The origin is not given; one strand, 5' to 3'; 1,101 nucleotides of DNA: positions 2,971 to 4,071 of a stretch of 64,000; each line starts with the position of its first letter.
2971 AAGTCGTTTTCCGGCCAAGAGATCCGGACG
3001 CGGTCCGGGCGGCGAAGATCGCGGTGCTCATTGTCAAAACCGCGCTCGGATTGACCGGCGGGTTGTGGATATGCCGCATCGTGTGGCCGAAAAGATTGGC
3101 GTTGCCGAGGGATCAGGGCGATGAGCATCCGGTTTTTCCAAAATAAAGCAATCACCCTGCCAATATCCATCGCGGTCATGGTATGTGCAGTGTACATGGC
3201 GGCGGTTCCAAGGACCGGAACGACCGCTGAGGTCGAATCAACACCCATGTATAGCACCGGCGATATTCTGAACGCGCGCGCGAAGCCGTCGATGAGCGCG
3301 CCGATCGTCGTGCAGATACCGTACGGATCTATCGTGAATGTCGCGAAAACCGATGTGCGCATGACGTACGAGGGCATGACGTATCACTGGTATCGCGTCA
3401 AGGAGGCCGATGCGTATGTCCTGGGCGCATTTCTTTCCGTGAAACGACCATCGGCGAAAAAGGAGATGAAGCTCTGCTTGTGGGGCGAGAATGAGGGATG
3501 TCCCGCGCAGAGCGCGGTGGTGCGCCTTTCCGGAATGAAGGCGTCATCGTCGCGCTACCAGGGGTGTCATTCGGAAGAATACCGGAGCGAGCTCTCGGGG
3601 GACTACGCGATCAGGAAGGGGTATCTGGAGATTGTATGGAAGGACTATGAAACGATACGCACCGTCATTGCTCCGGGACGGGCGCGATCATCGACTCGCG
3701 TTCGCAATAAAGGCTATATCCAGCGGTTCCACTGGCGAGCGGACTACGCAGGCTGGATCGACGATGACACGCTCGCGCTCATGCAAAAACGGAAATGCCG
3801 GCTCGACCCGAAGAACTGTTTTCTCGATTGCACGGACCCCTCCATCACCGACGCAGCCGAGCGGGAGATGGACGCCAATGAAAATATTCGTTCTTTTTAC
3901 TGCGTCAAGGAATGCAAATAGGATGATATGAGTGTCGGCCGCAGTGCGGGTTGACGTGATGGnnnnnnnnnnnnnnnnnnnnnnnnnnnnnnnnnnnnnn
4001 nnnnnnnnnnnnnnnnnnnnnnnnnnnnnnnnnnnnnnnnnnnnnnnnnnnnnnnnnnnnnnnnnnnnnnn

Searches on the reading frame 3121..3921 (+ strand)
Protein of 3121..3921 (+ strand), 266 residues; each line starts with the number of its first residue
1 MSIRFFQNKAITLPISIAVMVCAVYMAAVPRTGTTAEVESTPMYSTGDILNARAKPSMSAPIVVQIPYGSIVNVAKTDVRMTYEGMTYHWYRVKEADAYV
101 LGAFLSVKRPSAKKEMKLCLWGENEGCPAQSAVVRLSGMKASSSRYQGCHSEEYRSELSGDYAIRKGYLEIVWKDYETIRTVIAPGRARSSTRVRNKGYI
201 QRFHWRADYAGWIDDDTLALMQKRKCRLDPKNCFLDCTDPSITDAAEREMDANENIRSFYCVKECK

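Call 58: search_protein_families(library=pfam, proteins=[window:3121-3921:+], max_evalue=0.0001)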
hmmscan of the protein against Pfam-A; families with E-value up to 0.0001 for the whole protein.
window:3121-3921:+ (266 aa): 1 family
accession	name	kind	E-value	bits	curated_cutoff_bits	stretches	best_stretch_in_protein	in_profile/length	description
PF08239.17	SH3_3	-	6.5e-06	26.7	27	1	50-105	3-53/54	Bacterial SH3 domain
